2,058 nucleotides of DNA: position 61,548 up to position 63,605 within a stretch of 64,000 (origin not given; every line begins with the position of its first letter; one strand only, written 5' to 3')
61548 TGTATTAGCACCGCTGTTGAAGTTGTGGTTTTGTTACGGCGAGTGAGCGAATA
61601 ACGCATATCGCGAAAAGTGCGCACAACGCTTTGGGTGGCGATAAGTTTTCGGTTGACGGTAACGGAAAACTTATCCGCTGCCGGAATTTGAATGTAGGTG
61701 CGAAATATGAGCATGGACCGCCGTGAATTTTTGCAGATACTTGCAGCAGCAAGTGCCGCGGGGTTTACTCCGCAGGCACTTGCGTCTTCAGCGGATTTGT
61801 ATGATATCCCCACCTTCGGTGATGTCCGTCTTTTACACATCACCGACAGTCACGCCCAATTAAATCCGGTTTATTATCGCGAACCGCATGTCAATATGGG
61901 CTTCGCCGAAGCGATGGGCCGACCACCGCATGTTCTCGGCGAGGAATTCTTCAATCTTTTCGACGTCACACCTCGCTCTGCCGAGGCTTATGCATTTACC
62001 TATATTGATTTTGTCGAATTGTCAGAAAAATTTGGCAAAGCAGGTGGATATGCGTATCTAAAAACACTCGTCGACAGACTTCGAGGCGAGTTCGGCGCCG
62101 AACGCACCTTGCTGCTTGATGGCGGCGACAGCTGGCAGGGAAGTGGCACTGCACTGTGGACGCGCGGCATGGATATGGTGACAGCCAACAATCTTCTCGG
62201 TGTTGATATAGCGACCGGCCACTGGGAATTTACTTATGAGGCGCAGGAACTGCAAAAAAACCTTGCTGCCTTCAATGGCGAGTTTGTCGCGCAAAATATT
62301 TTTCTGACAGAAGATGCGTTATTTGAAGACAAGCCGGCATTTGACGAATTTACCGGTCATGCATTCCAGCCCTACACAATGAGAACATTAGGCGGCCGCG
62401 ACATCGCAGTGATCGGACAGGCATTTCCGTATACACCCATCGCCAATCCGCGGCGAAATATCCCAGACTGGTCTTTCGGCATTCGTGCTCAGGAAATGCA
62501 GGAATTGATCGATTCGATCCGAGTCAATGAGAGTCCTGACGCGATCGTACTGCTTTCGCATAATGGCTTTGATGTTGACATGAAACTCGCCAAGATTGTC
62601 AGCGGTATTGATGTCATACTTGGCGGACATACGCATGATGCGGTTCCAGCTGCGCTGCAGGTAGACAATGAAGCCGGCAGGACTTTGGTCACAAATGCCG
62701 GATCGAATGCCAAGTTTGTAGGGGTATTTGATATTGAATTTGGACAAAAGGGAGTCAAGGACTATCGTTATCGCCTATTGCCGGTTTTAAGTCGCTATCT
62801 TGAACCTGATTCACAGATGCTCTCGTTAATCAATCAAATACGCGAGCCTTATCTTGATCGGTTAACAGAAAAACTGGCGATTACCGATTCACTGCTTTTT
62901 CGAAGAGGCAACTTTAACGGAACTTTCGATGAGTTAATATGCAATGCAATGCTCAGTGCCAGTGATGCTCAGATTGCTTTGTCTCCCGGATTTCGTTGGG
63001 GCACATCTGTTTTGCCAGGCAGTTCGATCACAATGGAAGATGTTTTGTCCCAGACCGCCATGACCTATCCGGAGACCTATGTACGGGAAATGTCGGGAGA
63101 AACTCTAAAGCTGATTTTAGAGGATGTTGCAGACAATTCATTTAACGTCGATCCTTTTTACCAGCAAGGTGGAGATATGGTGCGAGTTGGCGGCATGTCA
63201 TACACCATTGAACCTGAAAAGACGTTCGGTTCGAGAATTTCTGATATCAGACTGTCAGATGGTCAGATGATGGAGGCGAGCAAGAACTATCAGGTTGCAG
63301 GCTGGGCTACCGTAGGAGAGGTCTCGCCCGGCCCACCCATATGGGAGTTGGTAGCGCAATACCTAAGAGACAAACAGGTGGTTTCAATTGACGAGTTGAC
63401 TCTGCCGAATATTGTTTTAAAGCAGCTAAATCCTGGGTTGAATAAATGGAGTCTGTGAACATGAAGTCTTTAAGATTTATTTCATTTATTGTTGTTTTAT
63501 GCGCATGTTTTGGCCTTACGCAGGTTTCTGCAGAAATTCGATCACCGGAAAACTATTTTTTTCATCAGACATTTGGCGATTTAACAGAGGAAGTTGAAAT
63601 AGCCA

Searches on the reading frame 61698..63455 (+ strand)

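Call 26: search_protein_families(library=pfam, proteins=[window:61698-63455:+], max_evalue=0.00001)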
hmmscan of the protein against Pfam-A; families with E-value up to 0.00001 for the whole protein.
window:61698-63455:+ (586 aa): 1 family
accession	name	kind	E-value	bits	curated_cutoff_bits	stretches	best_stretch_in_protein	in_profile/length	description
PF02872.23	5_nucleotid_C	-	1.4e-14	55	23.6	1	409-537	23-144/158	5'-nucleotidase, C-terminal domain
